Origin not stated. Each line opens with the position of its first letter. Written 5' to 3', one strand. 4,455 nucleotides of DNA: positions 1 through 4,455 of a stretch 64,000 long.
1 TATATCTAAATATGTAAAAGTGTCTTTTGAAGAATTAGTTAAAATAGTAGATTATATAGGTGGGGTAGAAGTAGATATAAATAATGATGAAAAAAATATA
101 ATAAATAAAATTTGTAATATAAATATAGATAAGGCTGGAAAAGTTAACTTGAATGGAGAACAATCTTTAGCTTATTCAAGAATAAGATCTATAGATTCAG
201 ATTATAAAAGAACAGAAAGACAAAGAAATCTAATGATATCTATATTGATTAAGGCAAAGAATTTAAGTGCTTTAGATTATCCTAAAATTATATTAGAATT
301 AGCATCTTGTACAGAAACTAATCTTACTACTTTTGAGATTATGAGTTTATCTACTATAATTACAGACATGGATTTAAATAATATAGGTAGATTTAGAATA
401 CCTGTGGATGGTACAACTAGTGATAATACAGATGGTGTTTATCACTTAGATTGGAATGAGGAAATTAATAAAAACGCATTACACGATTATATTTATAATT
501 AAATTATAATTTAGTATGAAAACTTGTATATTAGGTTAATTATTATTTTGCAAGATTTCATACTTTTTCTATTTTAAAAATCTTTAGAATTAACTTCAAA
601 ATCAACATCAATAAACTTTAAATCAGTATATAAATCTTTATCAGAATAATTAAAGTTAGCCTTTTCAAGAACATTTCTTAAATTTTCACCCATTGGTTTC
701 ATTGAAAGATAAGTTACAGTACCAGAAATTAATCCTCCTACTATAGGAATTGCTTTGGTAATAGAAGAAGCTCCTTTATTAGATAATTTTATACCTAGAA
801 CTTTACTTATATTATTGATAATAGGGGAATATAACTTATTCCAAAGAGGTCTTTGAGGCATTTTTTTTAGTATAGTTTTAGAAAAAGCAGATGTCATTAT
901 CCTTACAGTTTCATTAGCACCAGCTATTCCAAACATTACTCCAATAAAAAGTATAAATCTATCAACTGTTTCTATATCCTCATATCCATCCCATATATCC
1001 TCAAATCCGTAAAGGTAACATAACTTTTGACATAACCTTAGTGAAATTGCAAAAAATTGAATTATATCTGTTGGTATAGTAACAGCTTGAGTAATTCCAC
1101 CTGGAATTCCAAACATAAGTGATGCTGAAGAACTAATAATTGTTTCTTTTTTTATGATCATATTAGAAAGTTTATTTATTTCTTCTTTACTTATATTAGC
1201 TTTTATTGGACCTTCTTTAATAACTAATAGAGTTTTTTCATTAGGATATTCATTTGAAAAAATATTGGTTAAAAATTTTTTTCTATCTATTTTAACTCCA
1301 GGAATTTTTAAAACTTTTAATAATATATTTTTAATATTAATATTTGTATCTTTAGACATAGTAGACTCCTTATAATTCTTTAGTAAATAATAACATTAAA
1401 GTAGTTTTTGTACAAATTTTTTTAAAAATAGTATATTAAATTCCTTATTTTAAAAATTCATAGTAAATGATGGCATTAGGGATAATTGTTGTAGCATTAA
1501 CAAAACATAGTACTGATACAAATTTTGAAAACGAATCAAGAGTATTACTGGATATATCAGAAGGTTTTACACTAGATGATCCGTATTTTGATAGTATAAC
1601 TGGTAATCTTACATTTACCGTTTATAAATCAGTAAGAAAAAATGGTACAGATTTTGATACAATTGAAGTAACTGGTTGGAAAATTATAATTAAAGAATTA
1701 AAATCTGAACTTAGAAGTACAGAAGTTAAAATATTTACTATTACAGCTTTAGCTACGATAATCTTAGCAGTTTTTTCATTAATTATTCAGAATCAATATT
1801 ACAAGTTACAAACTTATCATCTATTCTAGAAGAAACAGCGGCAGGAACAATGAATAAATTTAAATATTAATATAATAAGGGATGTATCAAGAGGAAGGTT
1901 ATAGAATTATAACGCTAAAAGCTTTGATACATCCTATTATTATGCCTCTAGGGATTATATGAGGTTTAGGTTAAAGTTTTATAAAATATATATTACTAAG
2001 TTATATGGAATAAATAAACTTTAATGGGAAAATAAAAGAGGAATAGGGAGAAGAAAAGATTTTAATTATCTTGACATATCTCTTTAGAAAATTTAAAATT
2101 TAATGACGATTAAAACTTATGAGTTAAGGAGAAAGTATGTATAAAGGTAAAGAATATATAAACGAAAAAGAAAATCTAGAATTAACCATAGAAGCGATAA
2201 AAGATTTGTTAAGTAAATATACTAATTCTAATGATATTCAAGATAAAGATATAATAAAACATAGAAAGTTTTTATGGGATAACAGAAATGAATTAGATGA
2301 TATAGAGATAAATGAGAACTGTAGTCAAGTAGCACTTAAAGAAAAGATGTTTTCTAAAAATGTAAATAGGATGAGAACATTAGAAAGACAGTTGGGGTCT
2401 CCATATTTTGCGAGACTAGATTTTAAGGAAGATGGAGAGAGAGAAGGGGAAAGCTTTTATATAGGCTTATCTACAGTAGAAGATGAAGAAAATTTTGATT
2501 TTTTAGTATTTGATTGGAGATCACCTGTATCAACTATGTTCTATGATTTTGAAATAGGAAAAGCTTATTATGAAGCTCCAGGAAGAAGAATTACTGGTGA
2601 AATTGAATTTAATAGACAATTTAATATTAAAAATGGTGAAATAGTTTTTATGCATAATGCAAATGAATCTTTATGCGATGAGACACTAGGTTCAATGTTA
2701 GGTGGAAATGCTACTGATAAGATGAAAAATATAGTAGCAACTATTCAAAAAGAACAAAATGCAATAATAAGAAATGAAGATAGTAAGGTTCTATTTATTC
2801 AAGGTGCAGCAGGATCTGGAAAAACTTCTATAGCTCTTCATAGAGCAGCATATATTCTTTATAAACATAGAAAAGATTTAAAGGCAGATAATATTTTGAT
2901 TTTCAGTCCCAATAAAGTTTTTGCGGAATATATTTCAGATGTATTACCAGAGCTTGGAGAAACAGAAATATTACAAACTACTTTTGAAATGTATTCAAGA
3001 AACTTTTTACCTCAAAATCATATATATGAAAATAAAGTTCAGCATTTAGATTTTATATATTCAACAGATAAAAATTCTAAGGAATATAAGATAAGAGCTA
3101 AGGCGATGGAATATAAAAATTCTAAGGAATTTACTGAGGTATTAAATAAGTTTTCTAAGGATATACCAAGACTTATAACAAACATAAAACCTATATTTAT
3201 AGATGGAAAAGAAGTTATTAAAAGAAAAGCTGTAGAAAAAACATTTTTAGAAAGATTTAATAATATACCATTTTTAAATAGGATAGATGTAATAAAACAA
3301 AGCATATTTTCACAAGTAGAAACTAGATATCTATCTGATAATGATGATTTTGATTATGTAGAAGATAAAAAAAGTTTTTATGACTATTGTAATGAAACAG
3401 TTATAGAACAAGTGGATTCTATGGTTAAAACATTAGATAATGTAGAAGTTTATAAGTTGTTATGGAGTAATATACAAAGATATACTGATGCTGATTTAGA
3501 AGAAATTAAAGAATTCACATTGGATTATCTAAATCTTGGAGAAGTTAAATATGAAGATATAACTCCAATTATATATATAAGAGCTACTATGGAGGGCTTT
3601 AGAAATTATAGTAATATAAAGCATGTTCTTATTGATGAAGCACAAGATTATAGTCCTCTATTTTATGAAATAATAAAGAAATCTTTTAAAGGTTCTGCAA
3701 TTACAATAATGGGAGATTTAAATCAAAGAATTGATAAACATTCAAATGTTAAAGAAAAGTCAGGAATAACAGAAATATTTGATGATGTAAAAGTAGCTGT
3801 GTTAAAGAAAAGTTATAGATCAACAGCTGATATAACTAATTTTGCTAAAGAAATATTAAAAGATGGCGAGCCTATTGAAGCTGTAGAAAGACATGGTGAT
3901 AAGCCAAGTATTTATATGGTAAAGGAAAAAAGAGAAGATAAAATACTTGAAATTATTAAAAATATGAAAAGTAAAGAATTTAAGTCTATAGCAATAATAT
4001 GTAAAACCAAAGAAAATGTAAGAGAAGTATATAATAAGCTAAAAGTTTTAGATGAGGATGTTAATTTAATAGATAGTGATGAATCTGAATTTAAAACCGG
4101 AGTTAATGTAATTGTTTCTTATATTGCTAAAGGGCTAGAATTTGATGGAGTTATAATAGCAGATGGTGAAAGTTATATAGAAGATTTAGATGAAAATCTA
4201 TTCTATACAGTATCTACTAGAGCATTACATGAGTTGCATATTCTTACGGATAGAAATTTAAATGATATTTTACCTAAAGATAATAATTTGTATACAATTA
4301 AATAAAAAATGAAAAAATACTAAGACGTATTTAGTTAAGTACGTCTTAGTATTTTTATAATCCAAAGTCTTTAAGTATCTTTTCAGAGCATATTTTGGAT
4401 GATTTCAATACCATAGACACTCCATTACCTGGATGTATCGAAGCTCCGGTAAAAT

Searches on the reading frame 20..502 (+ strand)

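Call 29: search_protein_families(library=pfam, proteins=[window:20-502:+], max_evalue=1)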
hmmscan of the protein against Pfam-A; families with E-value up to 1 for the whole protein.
window:20-502:+ (160 aa): 2 families
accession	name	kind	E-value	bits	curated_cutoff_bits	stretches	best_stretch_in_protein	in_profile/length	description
PF03816.19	LytR_cpsA_psr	-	1.2e-13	51.9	24.6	1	2-80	72-149/150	LytR_cpsA_psr family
PF20286.3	divDNApol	-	0.034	12.8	25.7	1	19-109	314-408/705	Divergent Family B DNA polymerase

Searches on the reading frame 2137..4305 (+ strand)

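Call 27: search_protein_families(library=pfam, proteins=[window:2137-4305:+], max_evalue=0.001)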
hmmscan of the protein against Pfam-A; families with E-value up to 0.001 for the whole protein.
window:2137-4305:+ (722 aa): 7 families
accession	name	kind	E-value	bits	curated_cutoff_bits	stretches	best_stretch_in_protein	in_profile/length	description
PF00580.27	UvrD-helicase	-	8.3e-15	55.6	23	1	204-532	2-252/271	UvrD/REP helicase N-terminal domain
PF13245.12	AAA_19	-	3e-10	40.8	25.1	1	208-532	3-130/134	AAA domain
PF02562.22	PhoH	-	4e-06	26.9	27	0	204-244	9-47/205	PhoH-like protein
PF09848.15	SLFN-g3_helicase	-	5.5e-06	26.3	24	0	217-251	2-33/354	Schlafen group 3, DNA/RNA helicase domain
PF00270.35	DEAD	-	5.9e-06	26.6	26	1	206-311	6-102/167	DEAD/DEAH box helicase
PF13538.12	UvrD_C_2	-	6.4e-06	26.4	27.4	1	664-702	10-51/52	UvrD-like helicase C-terminal domain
PF25199.1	nSTAND_NTPase5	-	0.00086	19.6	34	0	199-245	24-68/145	Novel STAND NTPase 5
